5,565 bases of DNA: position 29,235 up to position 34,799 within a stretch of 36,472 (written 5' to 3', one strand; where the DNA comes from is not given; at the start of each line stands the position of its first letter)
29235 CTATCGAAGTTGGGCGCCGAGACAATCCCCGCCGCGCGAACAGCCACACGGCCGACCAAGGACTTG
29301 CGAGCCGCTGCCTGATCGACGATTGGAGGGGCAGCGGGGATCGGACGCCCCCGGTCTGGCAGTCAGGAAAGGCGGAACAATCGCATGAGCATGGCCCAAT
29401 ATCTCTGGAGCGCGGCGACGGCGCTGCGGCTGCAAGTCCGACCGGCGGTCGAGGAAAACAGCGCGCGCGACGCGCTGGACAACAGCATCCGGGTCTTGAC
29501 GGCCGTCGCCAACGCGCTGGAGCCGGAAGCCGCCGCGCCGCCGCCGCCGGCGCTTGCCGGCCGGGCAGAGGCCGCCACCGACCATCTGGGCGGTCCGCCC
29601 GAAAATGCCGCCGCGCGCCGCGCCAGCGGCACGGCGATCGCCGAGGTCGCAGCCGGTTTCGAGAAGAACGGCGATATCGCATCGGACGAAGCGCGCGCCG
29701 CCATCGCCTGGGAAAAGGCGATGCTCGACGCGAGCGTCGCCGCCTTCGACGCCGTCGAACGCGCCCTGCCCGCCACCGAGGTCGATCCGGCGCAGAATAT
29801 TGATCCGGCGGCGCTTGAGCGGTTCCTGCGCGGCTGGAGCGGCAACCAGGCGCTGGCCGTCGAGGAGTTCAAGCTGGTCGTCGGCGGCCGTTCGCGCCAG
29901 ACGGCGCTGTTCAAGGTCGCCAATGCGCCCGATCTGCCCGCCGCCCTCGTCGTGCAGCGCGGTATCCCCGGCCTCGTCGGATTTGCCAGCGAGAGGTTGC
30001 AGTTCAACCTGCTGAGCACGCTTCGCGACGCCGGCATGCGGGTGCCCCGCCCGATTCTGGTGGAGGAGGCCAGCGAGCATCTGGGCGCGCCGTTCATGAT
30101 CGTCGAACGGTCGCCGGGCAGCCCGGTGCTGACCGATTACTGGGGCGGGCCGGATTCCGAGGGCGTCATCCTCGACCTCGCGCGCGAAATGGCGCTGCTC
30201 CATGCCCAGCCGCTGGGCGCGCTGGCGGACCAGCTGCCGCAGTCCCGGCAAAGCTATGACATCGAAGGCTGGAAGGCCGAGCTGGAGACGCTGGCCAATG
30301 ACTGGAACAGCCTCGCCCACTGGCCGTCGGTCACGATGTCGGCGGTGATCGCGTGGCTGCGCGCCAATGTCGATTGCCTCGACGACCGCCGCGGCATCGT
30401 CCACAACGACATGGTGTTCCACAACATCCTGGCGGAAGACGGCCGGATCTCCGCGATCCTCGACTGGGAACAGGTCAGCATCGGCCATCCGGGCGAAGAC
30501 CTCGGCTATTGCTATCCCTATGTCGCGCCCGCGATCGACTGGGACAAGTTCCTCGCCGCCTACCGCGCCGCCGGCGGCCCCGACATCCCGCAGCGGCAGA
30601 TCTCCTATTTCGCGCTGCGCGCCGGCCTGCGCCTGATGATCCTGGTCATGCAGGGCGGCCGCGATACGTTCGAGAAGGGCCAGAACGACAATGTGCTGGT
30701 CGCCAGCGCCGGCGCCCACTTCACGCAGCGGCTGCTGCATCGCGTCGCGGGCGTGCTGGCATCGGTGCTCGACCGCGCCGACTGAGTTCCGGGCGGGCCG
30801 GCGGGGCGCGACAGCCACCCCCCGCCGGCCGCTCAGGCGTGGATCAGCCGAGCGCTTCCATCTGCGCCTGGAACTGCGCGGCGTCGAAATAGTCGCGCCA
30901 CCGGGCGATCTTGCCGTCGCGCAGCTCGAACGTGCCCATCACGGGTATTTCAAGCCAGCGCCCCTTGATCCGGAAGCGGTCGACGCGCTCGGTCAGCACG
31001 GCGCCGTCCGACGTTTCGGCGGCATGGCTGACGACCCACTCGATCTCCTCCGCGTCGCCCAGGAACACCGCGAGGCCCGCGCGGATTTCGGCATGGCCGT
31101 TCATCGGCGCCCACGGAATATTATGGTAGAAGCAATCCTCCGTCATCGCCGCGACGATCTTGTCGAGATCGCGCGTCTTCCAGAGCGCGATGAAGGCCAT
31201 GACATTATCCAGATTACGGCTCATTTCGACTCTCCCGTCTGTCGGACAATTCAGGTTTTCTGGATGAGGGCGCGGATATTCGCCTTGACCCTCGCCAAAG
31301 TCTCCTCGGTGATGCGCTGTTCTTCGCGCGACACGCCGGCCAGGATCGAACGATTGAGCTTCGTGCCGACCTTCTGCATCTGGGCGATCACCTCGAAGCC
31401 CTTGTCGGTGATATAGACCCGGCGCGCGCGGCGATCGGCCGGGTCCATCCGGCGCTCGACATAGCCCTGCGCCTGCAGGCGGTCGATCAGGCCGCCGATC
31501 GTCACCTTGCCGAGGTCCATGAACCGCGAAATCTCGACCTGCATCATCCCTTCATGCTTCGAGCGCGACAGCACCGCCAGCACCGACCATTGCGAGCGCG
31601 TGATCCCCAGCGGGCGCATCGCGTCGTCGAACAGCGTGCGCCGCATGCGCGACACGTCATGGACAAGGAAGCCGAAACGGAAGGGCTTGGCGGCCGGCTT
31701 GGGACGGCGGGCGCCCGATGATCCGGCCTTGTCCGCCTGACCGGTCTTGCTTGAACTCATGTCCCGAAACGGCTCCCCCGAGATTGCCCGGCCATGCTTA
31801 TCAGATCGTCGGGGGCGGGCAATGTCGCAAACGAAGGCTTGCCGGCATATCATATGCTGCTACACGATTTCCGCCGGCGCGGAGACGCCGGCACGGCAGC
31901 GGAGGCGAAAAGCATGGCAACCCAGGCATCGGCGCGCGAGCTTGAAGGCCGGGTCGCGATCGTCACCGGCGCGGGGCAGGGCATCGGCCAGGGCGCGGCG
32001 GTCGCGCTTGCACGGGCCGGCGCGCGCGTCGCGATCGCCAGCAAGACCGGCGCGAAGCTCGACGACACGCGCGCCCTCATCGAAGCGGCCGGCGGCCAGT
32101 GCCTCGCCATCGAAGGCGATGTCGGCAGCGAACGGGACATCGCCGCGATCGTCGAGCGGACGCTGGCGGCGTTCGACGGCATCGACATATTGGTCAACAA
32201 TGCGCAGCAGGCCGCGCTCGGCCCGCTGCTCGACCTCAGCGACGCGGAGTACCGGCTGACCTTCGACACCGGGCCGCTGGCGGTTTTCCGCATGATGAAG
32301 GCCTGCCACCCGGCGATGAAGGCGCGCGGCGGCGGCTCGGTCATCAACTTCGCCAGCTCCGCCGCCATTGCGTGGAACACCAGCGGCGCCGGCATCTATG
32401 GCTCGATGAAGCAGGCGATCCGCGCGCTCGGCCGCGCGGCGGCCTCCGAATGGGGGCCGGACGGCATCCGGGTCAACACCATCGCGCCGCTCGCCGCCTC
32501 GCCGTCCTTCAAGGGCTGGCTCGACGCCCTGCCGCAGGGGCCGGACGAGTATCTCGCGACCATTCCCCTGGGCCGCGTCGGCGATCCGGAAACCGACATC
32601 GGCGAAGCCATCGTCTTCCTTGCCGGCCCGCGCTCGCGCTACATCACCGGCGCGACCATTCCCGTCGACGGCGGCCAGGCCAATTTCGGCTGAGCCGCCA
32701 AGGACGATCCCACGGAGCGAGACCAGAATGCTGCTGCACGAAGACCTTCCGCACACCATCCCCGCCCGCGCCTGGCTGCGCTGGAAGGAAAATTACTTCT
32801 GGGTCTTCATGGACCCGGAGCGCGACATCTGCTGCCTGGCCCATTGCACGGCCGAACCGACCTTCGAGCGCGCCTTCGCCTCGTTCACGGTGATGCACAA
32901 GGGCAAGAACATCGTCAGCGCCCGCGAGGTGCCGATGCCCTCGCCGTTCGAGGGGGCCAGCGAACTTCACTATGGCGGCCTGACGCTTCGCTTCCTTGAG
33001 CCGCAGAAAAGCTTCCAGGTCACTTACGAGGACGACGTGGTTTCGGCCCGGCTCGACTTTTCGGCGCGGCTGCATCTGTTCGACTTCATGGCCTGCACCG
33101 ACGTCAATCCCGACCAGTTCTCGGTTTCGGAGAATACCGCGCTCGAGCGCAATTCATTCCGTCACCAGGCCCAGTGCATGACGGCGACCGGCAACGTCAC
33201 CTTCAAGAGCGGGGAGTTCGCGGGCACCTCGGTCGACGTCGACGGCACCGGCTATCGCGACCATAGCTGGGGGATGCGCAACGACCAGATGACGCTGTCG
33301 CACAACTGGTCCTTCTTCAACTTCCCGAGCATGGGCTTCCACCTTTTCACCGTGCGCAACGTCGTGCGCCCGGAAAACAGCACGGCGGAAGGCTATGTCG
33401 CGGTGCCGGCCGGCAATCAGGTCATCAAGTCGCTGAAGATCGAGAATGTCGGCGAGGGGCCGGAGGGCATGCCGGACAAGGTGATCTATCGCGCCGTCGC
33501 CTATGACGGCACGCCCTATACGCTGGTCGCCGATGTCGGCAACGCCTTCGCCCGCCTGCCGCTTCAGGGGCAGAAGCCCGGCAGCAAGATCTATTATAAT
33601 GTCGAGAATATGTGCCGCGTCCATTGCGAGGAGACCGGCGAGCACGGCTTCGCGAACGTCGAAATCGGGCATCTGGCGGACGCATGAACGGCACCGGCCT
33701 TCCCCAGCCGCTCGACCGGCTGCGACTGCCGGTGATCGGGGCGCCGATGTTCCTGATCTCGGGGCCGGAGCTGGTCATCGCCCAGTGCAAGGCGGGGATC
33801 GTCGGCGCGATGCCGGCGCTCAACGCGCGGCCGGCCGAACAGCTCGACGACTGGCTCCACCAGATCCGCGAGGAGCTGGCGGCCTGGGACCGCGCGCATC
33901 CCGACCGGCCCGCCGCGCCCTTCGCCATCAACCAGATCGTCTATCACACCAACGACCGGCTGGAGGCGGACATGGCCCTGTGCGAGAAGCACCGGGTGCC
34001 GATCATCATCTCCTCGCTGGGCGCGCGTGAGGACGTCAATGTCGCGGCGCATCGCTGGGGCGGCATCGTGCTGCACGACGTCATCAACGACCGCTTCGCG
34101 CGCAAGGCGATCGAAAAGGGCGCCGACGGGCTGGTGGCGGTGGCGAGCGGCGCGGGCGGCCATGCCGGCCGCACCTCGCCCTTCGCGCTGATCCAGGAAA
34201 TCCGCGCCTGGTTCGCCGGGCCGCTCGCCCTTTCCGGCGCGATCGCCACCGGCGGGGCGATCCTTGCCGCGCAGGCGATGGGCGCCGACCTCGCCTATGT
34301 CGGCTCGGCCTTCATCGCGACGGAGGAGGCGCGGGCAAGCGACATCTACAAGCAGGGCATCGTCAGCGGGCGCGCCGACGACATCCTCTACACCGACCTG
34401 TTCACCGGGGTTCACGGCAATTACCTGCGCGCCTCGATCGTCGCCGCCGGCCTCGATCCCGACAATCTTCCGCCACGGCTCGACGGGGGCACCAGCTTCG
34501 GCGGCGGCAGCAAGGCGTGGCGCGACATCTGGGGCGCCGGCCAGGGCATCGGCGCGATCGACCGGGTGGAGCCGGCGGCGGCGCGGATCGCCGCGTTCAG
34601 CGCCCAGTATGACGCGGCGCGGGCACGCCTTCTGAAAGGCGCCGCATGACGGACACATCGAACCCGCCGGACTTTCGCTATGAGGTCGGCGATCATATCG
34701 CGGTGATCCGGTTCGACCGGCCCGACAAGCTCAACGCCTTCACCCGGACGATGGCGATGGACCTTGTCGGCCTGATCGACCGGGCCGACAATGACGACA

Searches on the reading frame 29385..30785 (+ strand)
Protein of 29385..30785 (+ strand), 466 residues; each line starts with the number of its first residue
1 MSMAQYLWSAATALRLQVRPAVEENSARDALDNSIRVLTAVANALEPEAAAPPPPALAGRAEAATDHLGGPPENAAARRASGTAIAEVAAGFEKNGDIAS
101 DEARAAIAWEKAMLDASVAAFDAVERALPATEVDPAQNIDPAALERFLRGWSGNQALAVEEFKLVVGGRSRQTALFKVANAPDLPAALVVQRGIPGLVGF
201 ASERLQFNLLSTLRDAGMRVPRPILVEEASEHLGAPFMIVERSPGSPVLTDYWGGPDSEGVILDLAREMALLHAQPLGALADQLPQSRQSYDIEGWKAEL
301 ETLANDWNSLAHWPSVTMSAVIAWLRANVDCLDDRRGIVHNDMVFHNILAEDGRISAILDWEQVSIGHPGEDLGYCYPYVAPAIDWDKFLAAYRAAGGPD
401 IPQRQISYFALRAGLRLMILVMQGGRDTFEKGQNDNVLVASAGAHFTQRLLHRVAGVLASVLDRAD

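Call 7: search_protein_families(library=pfam, proteins=[window:29385-30785:+], max_evalue=0.00001)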
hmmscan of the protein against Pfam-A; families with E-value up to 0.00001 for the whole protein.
window:29385-30785:+ (466 aa): 1 family
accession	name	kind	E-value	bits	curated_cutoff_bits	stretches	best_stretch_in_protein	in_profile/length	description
PF01636.29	APH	-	2.1e-25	90.3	23.2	1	201-403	35-235/239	Phosphotransferase enzyme family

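Call 29: search_protein_families(library=ncbifam, proteins=[window:29385-30785:+], max_evalue=1e-10)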
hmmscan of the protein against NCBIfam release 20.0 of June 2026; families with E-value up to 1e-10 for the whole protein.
window:29385-30785:+ (466 aa): 0 families

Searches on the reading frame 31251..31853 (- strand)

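Call 7: search_protein_families(library=pfam, proteins=[window:31251-31853:-], max_evalue=0.00001)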
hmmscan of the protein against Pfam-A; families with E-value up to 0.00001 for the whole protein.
window:31251-31853:- (200 aa): 3 families
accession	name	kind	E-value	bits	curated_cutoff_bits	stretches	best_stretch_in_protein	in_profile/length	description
PF12802.13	MarR_2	-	7.4e-14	52.1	27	1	82-143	1-61/61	MarR family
PF01047.28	MarR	-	1e-09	38.6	24.6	1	84-142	1-57/59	MarR family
PF13463.12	HTH_27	-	8.8e-09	36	22.2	1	85-152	2-68/68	Winged helix DNA-binding domain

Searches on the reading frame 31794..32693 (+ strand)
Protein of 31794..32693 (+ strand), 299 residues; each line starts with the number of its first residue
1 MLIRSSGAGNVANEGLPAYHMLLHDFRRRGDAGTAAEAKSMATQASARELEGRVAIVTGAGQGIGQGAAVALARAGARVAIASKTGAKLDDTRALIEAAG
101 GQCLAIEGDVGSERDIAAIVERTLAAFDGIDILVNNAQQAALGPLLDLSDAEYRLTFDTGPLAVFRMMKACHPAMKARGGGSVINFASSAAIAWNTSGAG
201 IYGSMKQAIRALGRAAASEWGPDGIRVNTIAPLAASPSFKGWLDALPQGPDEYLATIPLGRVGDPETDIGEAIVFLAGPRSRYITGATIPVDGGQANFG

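Call 7: search_protein_families(library=pfam, proteins=[window:31794-32693:+], max_evalue=0.00001)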
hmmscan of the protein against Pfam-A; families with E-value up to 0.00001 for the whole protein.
window:31794-32693:+ (299 aa): 3 families
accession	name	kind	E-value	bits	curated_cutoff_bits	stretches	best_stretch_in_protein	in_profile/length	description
PF13561.12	adh_short_C2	-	7.8e-52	176.6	27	1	59-294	1-234/236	Enoyl-(Acyl carrier protein) reductase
PF00106.31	adh_short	-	6e-40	137.2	26.6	1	53-233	1-180/195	short chain dehydrogenase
PF08659.16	KR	-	5.4e-06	26.9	22.6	0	56-203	4-150/180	KR domain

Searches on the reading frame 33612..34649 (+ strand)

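Call 31: search_protein_families(library=pfam, proteins=[window:33612-34649:+], max_evalue=0.001)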
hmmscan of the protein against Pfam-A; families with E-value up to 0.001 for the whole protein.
window:33612-34649:+ (345 aa): 2 families
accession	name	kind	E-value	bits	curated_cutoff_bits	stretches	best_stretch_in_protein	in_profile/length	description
PF03060.21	NMO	-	6.4e-19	69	28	1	106-275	91-266/331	Nitronate monooxygenase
PF01070.24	FMN_dh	-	1.7e-05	24.5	24.9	1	149-236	217-307/350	FMN-dependent dehydrogenase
